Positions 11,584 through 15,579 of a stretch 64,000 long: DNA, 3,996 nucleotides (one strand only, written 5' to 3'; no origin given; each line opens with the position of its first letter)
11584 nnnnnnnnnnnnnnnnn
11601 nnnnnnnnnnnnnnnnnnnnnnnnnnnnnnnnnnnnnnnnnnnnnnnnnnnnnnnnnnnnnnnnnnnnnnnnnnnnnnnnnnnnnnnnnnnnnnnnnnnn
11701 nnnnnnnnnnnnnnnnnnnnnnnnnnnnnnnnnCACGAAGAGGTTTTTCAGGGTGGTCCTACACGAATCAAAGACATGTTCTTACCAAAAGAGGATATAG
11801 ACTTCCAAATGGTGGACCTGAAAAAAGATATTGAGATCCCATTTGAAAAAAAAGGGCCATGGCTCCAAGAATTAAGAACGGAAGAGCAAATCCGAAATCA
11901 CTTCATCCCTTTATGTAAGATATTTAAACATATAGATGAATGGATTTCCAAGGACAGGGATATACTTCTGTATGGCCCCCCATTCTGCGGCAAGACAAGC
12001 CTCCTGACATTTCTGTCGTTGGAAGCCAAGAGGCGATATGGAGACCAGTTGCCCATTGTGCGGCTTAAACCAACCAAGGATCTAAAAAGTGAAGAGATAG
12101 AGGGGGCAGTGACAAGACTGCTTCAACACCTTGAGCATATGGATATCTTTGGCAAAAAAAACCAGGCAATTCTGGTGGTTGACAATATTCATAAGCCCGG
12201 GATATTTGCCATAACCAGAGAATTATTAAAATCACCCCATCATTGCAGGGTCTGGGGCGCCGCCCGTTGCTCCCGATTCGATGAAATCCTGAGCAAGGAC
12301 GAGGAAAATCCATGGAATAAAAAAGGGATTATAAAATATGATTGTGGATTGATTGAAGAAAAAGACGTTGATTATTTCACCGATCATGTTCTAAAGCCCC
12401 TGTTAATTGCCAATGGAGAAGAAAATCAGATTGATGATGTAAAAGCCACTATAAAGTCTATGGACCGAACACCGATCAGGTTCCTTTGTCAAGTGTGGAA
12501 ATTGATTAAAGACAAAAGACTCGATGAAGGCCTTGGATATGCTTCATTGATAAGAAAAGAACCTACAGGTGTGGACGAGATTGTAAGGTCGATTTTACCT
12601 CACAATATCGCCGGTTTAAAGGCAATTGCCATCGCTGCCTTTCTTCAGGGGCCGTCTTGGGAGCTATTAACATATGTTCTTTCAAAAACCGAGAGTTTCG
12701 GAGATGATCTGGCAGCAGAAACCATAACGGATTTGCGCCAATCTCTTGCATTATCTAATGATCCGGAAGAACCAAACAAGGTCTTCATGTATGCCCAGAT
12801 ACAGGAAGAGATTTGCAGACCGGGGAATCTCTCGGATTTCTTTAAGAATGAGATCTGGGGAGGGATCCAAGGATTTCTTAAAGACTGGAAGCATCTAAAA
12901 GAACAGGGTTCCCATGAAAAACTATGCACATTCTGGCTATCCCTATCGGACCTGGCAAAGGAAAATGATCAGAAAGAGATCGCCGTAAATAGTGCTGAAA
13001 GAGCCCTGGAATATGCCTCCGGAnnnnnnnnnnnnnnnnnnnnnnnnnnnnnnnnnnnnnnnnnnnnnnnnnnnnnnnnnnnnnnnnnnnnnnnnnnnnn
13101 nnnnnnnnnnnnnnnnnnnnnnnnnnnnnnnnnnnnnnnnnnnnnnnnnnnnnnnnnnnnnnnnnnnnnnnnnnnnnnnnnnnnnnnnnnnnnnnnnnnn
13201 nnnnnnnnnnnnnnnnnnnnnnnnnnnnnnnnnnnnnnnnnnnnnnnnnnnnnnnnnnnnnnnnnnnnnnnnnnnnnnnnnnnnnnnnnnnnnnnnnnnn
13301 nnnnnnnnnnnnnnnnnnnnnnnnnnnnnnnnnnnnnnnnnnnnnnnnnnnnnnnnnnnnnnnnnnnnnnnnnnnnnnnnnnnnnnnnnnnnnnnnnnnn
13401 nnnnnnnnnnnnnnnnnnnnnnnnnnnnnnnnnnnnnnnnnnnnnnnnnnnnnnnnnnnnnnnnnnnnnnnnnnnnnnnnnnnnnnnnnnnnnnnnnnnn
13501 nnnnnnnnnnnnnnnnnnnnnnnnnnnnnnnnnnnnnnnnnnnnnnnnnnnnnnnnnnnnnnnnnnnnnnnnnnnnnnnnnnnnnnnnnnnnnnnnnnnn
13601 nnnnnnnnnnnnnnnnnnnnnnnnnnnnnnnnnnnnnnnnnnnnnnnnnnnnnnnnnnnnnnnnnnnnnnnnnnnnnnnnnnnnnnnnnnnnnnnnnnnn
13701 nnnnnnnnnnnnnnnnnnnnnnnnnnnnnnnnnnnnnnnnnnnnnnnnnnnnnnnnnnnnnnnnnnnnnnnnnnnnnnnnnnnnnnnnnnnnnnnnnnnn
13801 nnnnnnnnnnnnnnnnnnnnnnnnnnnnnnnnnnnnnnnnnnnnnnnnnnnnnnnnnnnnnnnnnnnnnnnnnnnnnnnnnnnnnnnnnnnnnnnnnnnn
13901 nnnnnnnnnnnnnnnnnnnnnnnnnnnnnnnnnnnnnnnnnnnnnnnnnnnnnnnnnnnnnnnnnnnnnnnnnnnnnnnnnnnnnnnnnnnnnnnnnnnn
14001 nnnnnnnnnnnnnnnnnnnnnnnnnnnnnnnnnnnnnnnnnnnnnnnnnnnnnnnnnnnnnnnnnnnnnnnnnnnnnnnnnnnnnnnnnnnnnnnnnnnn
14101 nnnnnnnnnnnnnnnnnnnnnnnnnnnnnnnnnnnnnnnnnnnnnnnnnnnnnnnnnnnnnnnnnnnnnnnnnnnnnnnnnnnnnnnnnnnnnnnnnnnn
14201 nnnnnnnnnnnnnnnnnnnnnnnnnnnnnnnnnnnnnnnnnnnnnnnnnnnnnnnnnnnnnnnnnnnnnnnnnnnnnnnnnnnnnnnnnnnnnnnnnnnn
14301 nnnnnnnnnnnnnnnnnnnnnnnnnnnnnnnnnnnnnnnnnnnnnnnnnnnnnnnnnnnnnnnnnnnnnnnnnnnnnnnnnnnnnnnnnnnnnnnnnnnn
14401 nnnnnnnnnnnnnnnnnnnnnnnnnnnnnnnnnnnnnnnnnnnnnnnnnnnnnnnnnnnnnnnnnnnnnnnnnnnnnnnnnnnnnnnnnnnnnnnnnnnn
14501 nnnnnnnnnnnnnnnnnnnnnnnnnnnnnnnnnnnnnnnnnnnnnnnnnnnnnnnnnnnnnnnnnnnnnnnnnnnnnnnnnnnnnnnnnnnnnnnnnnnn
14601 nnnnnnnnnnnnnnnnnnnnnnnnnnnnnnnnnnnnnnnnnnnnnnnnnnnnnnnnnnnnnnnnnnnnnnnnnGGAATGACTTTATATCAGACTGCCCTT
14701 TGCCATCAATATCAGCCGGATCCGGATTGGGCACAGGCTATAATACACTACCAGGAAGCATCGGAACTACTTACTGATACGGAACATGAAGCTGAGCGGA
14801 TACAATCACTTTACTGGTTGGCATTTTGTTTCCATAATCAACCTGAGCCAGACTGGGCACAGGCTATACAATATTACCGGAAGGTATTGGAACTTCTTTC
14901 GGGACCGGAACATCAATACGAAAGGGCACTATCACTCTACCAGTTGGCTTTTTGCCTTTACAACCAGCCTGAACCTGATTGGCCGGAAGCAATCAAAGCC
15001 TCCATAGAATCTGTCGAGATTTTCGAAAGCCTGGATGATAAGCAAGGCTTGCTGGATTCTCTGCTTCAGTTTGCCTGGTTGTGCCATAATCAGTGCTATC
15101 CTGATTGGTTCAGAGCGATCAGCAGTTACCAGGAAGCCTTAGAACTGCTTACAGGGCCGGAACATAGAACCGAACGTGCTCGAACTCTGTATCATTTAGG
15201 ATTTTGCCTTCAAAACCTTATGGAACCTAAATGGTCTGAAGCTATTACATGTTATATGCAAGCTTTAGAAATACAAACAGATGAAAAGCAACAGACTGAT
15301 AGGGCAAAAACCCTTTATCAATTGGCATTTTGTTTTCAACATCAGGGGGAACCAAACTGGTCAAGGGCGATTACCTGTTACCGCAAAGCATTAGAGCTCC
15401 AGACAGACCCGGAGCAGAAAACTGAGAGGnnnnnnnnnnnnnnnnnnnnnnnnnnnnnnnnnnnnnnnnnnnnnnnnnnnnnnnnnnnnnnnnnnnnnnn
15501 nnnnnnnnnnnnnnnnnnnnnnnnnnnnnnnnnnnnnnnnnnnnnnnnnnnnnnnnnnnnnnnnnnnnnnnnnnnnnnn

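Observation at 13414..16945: Highly regular 126-bp coding array with higher-order structure and signs of recent unit amplification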

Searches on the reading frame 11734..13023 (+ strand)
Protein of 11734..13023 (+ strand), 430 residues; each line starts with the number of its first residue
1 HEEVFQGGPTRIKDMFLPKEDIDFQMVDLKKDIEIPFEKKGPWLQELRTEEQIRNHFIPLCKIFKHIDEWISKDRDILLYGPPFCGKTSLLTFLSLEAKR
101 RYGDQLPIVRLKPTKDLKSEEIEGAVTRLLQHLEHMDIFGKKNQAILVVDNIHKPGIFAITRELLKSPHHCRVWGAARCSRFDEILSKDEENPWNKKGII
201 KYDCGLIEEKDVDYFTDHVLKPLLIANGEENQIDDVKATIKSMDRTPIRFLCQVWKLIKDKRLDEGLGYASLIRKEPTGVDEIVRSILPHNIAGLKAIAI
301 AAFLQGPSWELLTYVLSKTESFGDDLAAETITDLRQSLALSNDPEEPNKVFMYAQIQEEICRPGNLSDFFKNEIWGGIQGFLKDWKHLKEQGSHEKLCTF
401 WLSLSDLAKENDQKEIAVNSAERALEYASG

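Call 44: find_related_loci(query=A2, collection=genome_contigs, flank=10000)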
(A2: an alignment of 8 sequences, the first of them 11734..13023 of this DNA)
Query A2 (430 aa) in genome_contigs; peptide patterns used: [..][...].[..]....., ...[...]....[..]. (x = any residue, [..] = any of these).
48 stretches matched a pattern; 4 encode a relative of the query (tblastn E <= 1e-3); 4 distinct loci.
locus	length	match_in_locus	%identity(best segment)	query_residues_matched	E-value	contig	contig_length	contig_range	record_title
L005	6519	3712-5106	52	1-429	2e-152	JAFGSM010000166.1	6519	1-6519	MAG: bacterium isolate Zod_Metabat.896 k87_8738727, whole genome shotgun sequence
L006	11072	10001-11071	62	1-357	5e-146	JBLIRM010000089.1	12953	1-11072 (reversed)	MAG: bacterium isolate MG2_202303_bin_300 MG2_202303_bin_300_scaffold_89, whole genome shotgun sequence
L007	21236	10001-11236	41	19-430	3e-108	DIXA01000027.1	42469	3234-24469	MAG TPA_asm: Anaerolineales bacterium UBA6092 UBA6092_contig_6815, whole genome shotgun sequence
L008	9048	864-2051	38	34-430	1e-89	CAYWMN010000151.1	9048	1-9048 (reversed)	MAG TPA_asm: uncultured Acidobacteriota bacterium isolate binchicken_co150_531 genome assembly, contig: NODE_19608_lengt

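Call 51: search_protein_families(library=pfam, proteins=[L008:138-1037:+, L007:13183-16578:+, L007:16649-19444:+, L007:19444-20235:+], max_evalue=0.01)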
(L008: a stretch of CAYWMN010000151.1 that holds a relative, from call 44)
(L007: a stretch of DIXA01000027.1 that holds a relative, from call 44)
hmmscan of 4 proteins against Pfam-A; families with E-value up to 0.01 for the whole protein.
L008:138-1037:+ (300 aa): 1 family
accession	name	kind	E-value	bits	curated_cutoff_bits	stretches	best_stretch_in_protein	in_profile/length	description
PF13676.11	TIR_2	-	3e-07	31.4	28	1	14-113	1-93/122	TIR domain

L007:13183-16578:+ (1132 aa): 9 families
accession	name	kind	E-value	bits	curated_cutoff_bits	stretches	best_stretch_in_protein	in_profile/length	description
PF00271.37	Helicase_C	-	7.4e-28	97.4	23.5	1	479-582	10-110/110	Helicase conserved C-terminal domain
PF13020.12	NOV_C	-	8e-22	77.6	22.1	1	1003-1091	1-91/91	Protein NO VEIN, C-terminal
PF04851.21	ResIII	-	1.5e-14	54.7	22.5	1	97-265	2-164/164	Type III restriction enzyme, res subunit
PF00176.29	SNF2-rel_dom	-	5.6e-10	39.2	24.9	1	120-292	21-192/290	SNF2-related domain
PF00270.35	DEAD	-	4.1e-07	30.3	26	1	119-266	17-162/167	DEAD/DEAH box helicase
PF09848.15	SLFN-g3_helicase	-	0.00052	19.8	24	1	119-236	4-94/354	Schlafen group 3, DNA/RNA helicase domain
PF22590.2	Cas3-like_C_2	-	0.0027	18.4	27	1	502-581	20-104/106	CRISPR-associated nuclease/helicase Cas3, C-terminal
PF13872.12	AAA_34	-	0.0065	15.8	27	0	115-175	59-119/306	P-loop containing NTP hydrolase pore-1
PF13245.12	AAA_19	-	0.0074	16.9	25.1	0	119-229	14-103/134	AAA domain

L007:16649-19444:+ (932 aa): 7 families
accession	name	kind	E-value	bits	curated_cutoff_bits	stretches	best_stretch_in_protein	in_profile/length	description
PF06634.17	DUF1156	-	3.2e-22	78.9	24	1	15-64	2-52/73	Protein of unknown function (DUF1156)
PF08241.18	Methyltransf_11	-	0.00037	21.5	21.2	0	611-631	74-94/95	Methyltransferase domain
PF03602.21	Cons_hypoth95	-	0.00043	20.4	24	0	103-128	40-65/182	Conserved hypothetical protein 95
PF01555.25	N6_N4_Mtase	-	0.0028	18.1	26.7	0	544-645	2-64/221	DNA methylase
PF02086.21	MethyltransfD12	-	0.0032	17.7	22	1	106-150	22-67/253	D12 class N6 adenine-specific DNA methyltransferase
PF13649.12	Methyltransf_25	-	0.0062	17.6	27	0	499-548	21-70/97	Methyltransferase domain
PF01170.24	UPF0020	-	0.0084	16.3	22.3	0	527-553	106-132/197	RMKL-like, methyltransferase domain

L007:19444-20235:+ (264 aa): 0 families

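Call 52: search_protein_representatives(alignment_id=A2)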
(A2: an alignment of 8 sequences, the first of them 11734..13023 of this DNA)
Query: 8 sequences, 431 profile positions. Proteins with E-value up to 0.001 (for the whole library): 40; up to 1e-10: 32; up to 1e-30: 22. The best 40 are listed.
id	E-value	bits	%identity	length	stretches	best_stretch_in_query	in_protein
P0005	1.6e-214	728.9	-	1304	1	1-431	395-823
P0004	1.7e-200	682.7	-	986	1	3-431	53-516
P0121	1.8e-178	610.1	-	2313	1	11-431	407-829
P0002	7.9e-177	604.7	-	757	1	1-358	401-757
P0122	4.4e-168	575.9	-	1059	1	15-430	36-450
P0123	7.0e-158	542.3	-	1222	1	11-429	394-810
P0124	4.7e-146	503.3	-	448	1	24-429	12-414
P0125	8.8e-118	410.2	-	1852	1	20-426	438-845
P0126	5.1e-110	384.6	-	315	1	130-429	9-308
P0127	1.9e-92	326.7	-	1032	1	19-426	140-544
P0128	5.5e-92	325.2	-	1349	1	23-426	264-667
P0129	9.4e-89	314.5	-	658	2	104-426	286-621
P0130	7.3e-83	295.1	-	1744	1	35-425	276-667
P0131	3.2e-77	276.5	-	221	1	73-283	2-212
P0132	1.9e-72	260.8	-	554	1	238-431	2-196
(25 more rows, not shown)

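Call 55: find_encoding_contigs(protein=P0121, flank=10000, max_places=3)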
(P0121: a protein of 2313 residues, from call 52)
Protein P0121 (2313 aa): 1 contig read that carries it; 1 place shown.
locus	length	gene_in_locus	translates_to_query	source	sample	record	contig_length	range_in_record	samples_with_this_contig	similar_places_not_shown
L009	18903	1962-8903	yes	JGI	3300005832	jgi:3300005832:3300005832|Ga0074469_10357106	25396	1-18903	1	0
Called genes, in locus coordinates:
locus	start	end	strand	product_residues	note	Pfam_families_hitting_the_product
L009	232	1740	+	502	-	PF00072:Response_reg, PF00211:Guanylate_cyc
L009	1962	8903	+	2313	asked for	PF00149:Metallophos, PF00515:TPR_1 (faint), PF07719:TPR_2 (faint), PF04212:MIT (faint), PF13174:TPR_6 (faint), PF13176:TPR_7 (faint), PF14938:SNAP (weak), PF13424:TPR_12 (weak), +2 more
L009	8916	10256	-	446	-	PF00206:Lyase_1, PF10397:ADSL_C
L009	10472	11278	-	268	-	PF00753:Lactamase_B, PF23023:Anti-Pycsar_Apyc1, PF12706:Lactamase_B_2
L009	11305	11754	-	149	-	PF00692:dUTPase, PF22769:DCD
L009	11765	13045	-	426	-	PF00675:Peptidase_M16, PF05193:Peptidase_M16_C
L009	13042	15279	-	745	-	PF01138:RNase_PH, PF03725:RNase_PH_C, PF03726:PNPase, PF01138:RNase_PH, PF00013:KH_1, PF00575:S1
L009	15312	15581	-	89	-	PF00312:Ribosomal_S15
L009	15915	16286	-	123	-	PF01242:PTPS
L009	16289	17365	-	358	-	PF04551:GcpE, PF26540:GcpE_C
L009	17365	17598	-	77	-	-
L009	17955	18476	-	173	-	PF02367:TsaE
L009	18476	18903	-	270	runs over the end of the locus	PF03544:TonB_C (weak)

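Call 68: search_protein_families(library=pfam, proteins=[L006:6248-7762:+, L006:4065-6113:+, L006:2583-3704:+, L006:7994-8611:+, L005:461-2941:-], max_evalue=0.001)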
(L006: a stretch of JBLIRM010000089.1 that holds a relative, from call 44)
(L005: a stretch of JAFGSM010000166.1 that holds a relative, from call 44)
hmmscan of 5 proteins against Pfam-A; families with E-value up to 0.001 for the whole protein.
L006:6248-7762:+ (505 aa): 2 families
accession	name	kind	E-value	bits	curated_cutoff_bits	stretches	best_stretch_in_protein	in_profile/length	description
PF00211.25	Guanylate_cyc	-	1.8e-28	99.8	21.9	1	203-372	7-172/183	Adenylate and Guanylate cyclase catalytic domain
PF00072.30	Response_reg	-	6.5e-19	68.6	30.2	1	27-140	1-111/111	Response regulator receiver domain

L006:4065-6113:+ (683 aa): 4 families
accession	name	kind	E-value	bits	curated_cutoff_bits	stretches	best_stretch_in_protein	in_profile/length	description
PF08827.16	DUF1805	-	2.2e-19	69.9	29.5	1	620-683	1-64/64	Domain of unknown function (DUF1805)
PF13320.12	GH123_cat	-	7.2e-16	58.9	23.1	1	317-515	144-323/324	Glycoside hydrolase 123, catalytic domain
PF19543.5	GH123_N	-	2.3e-05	22.9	22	1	91-235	184-312/969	Glycoside hydrolase 123, N-terminal domain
PF22680.2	Glyco_hydro_123_N_2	-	0.00011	22.5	27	1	123-213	44-141/142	Glycoside hydrolase 123 N-terminal domain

L006:2583-3704:+ (374 aa): 4 families
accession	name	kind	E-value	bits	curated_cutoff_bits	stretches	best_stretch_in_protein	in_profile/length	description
PF23771.1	DUF7168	-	5.9e-16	58.8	25.5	1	207-314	24-127/140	Domain of unknown function (DUF7168)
PF10979.13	DUF2786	-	1.5e-12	47.7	23.9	1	144-181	1-39/40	Protein of unknown function (DUF2786)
PF10263.15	SprT-like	-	6.3e-12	45.7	25.6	1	51-117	28-95/108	SprT-like family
PF01863.23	YgjP-like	-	2.7e-05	24.7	26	1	43-91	130-176/207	YgjP-like, metallopeptidase domain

L006:7994-8611:+ (206 aa): 1 family
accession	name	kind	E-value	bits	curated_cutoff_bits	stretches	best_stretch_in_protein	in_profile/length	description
PF01300.24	Sua5_yciO_yrdC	-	6.8e-49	166.2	25.1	1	22-198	1-178/178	Telomere recombination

L005:461-2941:- (827 aa): 7 families
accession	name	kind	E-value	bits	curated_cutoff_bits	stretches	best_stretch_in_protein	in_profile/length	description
PF00580.27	UvrD-helicase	-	3.7e-95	319.1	23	1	40-302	2-271/271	UvrD/REP helicase N-terminal domain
PF13361.12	UvrD_C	-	6.1e-87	292.7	25.6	1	307-683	1-349/350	UvrD-like helicase C-terminal domain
PF13245.12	AAA_19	-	3.2e-23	82.8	25.1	1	43-285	1-132/134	AAA domain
PF13538.12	UvrD_C_2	-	1.6e-11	44.3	27.4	1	621-680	2-52/52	UvrD-like helicase C-terminal domain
PF01443.25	Viral_helicase1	-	1e-08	35.8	21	0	541-679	108-226/228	Viral superfamily 1 RNA helicase core domain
PF21196.3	PcrA_UvrD_tudor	-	1.6e-08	34.7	23.9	1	779-821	1-44/48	PcrA/UvrD tudor domain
PF13604.12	AAA_30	-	1.9e-05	24.9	27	0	39-103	2-66/191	AAA domain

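Call 76: search_solved_structures(query=A2, max_evalue=10)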
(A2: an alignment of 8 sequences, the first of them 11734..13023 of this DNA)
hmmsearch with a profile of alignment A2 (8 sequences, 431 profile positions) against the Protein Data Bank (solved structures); distinct sequences matched with E-value up to 10: 62 (the best 60 are shown).
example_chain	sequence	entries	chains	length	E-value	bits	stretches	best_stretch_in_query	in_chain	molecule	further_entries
6pe0_F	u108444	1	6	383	0.14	14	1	59-101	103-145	Membrane-spanning ATPase-like protein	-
6pdw_B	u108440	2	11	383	0.14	14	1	59-101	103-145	Membrane-spanning ATPase-like protein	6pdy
5bq5_A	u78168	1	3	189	0.21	13.4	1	71-109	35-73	Insertion sequence IS5376 putative ATP-binding protein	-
8q4d_E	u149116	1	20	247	0.22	13.4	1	70-109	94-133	Insertion sequence IS5376 putative ATP-binding protein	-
8q3w_A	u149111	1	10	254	0.25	13.2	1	70-109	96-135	Insertion sequence IS5376 putative ATP-binding protein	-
6u1y_A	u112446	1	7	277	0.28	13.1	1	68-98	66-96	Mitochondrial chaperone BCS1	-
7wub_C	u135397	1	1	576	0.44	12.4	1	74-99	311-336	Transitional endoplasmic reticulum ATPase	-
7wub_D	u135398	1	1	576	0.44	12.4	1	74-99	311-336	Transitional endoplasmic reticulum ATPase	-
6ukp_A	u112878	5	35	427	0.47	12.3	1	68-98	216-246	Mitochondrial chaperone BCS1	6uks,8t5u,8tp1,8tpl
6uko_A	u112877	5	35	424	0.48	12.3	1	68-98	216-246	Mitochondrial chaperone BCS1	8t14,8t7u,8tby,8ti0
6mck_A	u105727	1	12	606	0.49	12.2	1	74-99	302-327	Transitional endoplasmic reticulum ATPase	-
3eo8_A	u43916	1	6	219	0.55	12.1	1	230-281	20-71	BluB-like flavoprotein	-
8rs9_A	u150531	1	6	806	0.76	11.6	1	74-100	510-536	Transitional endoplasmic reticulum ATPase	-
4xgu_A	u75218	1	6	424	0.76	11.6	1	71-158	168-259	Putative pachytene checkpoint protein 2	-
8pqx_A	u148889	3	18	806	0.77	11.6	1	74-100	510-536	Transitional endoplasmic reticulum ATPase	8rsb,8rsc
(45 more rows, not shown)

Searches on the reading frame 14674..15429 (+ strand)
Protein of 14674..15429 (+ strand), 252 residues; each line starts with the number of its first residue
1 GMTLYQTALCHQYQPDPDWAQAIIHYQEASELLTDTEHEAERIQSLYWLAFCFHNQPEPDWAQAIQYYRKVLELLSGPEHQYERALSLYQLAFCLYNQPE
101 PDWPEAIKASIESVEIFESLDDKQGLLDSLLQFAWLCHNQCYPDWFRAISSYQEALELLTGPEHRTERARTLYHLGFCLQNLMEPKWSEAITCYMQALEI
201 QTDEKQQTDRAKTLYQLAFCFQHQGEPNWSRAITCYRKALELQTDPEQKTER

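Call 71: predict_structure(alignment_id=A4)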
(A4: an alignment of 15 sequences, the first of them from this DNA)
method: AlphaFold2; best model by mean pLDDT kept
length: 252 residues; sequences in the alignment: 15
mean_pLDDT: 96.5   pTM: 0.90
mean pLDDT of the five models: 96.5, 96.4, 96.1, 96.0, 95.8
residues with pLDDT >= 90: 235; 70-90: 17; 50-70: 0; < 50: 0
segments of 3 or more residues with pLDDT < 50: none
pLDDT, mean of each block of 10 residues (from residue 1): 97 96 98 92 97 97 98 94 98 98 98 98 98 98 98 98 95 99 98 98 92 98 97 98 88 80
secondary structure, 60 per line:
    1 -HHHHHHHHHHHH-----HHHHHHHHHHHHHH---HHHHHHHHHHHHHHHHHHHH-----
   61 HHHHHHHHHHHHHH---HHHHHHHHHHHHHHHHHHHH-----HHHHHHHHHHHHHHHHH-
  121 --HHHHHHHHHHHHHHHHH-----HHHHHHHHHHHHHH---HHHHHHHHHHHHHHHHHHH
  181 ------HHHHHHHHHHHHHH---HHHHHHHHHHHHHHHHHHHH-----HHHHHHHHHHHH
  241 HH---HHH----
elements in order: H2-13 H19-32 H36-55 H61-74 H78-97 H103-119 H123-139 H145-158 H162-180 H187-200 H204-223 H229-242

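Call 74: fold_search(model_id=the predicted structure, library=pdb)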
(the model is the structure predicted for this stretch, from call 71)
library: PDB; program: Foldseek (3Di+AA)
matches with E <= 10: 1562; with E <= 0.001: 103
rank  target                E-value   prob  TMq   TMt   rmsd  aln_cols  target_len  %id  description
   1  3ro2_A                2.2e-07  1.00  0.68  0.55   4.5       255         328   20  Structures of the LGN/NuMA complex (released 2012-03-07)
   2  7ep7_A                3.4e-07  1.00  0.69  0.55   4.5       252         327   20  The complex structure of Gpsm2 and Whirlin (released 2022-05-04)
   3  6hc2_E                4.2e-07  1.00  0.70  0.51   4.3       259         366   20  Crystal structure of NuMA/LGN hetero-hexamers (released 2019-05-29)
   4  3sf4_A                4.4e-07  1.00  0.84  0.61   3.1       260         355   16  Crystal structure of the complex between the conserved cell polarity proteins Inscuteable and LGN (released 2011-11-23)
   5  3sf4_C                4.6e-07  1.00  0.84  0.63   3.1       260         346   16  Crystal structure of the complex between the conserved cell polarity proteins Inscuteable and LGN (released 2011-11-23)
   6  4wnd_A                4.6e-07  1.00  0.72  0.57   4.4       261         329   20  Crystal structure of the TPR domain of LGN in complex with Frmpd4/Preso1 at 1.5 Angstrom resolution (released 2015-09-16)
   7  4wnf_A                5.6e-07  1.00  0.70  0.70   4.4       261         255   20  Crystal structure of the oxidized TPR domain of LGN in complex with Frmpd4/Preso1 at 2.9 Angstrom resolution (released 2015-09-16)
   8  3sf4_B                6.4e-07  1.00  0.73  0.54   4.0       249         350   20  Crystal structure of the complex between the conserved cell polarity proteins Inscuteable and LGN (released 2011-11-23)
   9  4g2v_A                6.7e-07  1.00  0.70  0.57   4.2       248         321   20  Structure complex of LGN binding with FRMPD1 (released 2013-01-23)
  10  5a7d_H                7.3e-07  1.00  0.80  0.60   3.6       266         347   18  Tetrameric assembly of LGN with Inscuteable (released 2016-08-03)
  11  5a7d_B                7.3e-07  1.00  0.75  0.55   3.9       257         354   17  Tetrameric assembly of LGN with Inscuteable (released 2016-08-03)
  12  4a1s_B                8.0e-07  1.00  0.75  0.57   4.1       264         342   17  Crystallographic structure of the Pins:Insc complex (released 2012-03-28)
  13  6hc2_S                8.0e-07  1.00  0.71  0.52   4.3       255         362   20  Crystal structure of NuMA/LGN hetero-hexamers (released 2019-05-29)
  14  5a7d_F                8.3e-07  1.00  0.79  0.59   3.4       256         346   18  Tetrameric assembly of LGN with Inscuteable (released 2016-08-03)
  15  4a1s_A                9.1e-07  1.00  0.75  0.57   4.1       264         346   18  Crystallographic structure of the Pins:Insc complex (released 2012-03-28)
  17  7ai4_A                1.0e-06  1.00  0.74  0.77   3.8       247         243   21  Crystal structure of the KLC1-TPR domain truncated from its nonTPR region ([A1-B6]-Delta-nonTPR fragment) (released 2021-10-06)
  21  7ai4_B                1.5e-06  1.00  0.72  0.77   3.7       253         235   21  Crystal structure of the KLC1-TPR domain truncated from its nonTPR region ([A1-B6]-Delta-nonTPR fragment) (released 2021-10-06)
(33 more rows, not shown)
